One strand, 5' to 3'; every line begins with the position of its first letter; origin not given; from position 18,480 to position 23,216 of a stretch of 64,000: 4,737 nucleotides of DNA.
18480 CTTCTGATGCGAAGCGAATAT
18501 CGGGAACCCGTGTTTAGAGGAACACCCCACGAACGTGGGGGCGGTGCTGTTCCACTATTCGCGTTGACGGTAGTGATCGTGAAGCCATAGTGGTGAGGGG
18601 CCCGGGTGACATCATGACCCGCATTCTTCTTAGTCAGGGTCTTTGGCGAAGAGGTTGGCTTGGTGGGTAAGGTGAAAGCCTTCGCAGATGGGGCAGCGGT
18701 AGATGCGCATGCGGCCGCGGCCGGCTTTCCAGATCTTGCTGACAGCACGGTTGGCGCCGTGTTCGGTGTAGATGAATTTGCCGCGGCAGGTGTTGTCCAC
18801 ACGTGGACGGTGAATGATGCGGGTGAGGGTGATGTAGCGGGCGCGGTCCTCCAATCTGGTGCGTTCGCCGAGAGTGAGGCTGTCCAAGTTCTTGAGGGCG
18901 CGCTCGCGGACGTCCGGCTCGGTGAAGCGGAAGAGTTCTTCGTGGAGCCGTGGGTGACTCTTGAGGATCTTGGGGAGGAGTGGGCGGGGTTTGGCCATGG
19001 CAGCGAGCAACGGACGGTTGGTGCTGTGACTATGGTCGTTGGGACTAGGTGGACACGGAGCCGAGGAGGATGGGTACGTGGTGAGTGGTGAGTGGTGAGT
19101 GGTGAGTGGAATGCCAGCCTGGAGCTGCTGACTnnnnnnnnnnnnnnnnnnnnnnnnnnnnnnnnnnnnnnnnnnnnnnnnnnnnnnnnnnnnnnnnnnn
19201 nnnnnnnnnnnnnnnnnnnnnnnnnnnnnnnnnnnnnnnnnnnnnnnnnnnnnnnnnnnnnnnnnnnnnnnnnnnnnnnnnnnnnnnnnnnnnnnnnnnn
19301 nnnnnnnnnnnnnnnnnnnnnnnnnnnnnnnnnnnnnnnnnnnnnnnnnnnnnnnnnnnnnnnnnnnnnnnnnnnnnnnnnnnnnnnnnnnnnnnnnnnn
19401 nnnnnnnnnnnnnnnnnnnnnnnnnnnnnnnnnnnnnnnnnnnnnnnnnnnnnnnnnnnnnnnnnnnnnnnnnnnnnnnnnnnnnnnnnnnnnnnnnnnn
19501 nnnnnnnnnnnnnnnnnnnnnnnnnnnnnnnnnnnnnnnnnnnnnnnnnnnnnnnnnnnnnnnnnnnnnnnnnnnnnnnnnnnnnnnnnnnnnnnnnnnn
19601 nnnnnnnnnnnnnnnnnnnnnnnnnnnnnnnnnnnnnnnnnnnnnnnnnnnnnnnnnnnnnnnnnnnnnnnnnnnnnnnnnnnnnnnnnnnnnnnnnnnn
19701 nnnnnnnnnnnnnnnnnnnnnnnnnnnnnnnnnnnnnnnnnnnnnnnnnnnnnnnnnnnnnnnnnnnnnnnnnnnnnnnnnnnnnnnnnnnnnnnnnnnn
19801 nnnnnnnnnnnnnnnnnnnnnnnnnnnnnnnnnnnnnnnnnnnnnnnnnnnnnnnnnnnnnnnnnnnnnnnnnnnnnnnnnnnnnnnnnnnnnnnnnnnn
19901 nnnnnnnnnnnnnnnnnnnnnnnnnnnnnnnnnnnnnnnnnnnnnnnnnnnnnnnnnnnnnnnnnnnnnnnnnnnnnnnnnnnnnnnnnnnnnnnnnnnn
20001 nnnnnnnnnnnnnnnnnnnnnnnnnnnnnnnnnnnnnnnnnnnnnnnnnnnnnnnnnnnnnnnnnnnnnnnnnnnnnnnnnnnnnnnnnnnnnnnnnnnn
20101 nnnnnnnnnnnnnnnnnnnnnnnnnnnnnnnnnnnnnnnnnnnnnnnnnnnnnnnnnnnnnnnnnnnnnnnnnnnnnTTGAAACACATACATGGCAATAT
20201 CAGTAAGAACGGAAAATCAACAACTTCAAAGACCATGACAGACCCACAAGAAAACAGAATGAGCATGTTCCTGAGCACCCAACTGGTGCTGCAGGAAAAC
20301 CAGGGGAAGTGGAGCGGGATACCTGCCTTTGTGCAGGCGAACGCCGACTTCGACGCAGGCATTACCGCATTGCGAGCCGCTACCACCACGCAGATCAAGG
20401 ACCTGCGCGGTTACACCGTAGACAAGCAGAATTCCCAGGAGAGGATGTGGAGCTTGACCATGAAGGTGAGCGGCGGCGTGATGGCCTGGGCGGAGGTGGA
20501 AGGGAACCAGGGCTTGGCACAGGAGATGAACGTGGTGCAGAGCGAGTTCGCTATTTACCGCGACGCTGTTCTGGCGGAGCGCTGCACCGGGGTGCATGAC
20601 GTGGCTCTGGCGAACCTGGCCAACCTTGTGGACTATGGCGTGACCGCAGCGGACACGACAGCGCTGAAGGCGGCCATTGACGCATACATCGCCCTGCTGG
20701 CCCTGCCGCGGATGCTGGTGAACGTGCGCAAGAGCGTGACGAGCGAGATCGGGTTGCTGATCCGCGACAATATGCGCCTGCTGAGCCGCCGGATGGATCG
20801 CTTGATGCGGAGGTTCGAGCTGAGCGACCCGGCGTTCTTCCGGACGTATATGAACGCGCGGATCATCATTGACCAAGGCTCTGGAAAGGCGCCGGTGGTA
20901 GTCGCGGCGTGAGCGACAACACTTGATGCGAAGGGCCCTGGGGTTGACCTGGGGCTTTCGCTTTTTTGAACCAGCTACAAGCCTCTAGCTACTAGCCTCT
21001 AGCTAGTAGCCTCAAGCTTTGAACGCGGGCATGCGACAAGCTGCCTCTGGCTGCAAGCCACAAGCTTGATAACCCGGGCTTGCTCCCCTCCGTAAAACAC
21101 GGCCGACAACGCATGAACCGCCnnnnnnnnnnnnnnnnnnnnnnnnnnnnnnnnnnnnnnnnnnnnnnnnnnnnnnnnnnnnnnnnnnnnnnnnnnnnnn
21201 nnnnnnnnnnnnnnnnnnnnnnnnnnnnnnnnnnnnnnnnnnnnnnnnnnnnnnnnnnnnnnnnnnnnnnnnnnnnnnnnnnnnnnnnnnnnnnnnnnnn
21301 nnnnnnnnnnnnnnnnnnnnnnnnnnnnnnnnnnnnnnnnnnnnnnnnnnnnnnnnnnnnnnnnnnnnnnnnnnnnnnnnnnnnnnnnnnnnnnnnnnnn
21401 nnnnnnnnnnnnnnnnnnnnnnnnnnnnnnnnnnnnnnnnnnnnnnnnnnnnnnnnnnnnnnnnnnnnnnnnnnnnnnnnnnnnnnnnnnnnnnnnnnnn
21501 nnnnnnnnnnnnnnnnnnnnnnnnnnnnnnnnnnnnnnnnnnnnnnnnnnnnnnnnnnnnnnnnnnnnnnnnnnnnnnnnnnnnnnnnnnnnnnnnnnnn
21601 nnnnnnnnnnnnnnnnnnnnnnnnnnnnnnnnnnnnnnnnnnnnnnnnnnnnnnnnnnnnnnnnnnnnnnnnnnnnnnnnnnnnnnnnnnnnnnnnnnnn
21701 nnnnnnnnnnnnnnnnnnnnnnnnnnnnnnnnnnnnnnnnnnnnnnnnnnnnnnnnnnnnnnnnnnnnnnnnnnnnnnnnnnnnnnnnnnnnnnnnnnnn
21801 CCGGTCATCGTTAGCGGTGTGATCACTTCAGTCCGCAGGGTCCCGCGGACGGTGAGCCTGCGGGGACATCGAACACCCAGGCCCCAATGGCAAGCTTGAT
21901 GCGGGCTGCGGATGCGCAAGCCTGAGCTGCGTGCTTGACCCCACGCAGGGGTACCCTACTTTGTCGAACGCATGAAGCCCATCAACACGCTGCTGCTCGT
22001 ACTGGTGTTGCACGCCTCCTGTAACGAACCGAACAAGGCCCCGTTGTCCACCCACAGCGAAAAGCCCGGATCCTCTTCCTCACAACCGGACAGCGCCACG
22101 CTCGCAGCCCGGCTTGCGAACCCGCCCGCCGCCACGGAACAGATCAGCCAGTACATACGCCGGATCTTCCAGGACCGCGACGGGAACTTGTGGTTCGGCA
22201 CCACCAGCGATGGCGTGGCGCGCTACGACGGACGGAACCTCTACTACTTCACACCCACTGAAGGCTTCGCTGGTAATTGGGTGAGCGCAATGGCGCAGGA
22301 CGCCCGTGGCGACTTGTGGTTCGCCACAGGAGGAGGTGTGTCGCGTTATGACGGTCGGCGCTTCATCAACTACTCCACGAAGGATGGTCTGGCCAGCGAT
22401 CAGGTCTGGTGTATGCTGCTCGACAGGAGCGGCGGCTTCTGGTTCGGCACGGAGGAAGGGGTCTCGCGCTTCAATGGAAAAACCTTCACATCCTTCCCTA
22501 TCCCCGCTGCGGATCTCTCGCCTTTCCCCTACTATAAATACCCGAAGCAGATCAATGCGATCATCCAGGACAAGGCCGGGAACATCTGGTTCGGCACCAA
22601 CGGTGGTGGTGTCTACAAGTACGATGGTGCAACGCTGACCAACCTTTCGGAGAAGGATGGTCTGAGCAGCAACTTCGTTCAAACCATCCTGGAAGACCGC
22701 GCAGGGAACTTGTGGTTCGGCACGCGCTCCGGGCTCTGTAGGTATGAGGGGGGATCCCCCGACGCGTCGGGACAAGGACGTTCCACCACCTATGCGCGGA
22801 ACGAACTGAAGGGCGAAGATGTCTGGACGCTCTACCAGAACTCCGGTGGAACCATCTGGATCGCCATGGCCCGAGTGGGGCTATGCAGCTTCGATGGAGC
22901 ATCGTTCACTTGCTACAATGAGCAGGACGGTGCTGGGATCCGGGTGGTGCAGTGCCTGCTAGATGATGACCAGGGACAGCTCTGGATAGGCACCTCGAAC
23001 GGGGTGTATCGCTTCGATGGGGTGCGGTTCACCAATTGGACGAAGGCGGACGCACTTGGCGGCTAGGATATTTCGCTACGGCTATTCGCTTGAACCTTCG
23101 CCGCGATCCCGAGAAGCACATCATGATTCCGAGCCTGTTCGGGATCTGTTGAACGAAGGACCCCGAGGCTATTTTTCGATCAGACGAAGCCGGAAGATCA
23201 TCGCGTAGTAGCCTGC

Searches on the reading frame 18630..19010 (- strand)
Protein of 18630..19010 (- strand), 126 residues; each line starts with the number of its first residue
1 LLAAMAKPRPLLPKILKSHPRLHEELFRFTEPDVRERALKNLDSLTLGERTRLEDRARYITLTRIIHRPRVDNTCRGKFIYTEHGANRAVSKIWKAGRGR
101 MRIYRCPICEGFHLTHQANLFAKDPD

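Call 23: search_protein_families(library=pfam, proteins=[window:18630-19010:-], max_evalue=0.001)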
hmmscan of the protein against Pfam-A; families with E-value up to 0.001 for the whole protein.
window:18630-19010:- (126 aa): 0 families

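Call 69: search_protein_families(library=padloc, proteins=[window:18630-19010:-], max_evalue=0.001)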
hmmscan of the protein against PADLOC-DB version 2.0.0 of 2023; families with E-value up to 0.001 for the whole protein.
window:18630-19010:- (126 aa): 0 families

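Call 70: search_protein_families(library=phrogs, proteins=[window:18630-19010:-], max_evalue=0.001)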
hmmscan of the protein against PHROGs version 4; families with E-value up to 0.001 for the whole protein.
window:18630-19010:- (126 aa): 2 families
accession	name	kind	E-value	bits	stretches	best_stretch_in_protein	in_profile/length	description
phrog_14788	-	unknown function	0.00072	20.9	0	85-118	23-58/71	-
phrog_15216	-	unknown function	0.00098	20.1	0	68-120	8-64/78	-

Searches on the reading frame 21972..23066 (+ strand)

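Call 23: search_protein_families(library=pfam, proteins=[window:21972-23066:+], max_evalue=0.001)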
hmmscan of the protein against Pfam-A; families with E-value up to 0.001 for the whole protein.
window:21972-23066:+ (364 aa): 3 families
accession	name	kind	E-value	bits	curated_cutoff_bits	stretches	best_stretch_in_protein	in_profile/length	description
PF07494.17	Reg_prop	-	3.4e-40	131.3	20.4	3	230-252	1-23/24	Two component regulator propeller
PF16819.11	DUF5074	-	0.00011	21.8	27.2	0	123-252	95-200/353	Domain of unknown function (DUF5074)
PF23748.1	Beta-prop_LRRK2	-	0.00031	20.3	26.9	0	324-344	274-294/359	LRRK2 beta propeller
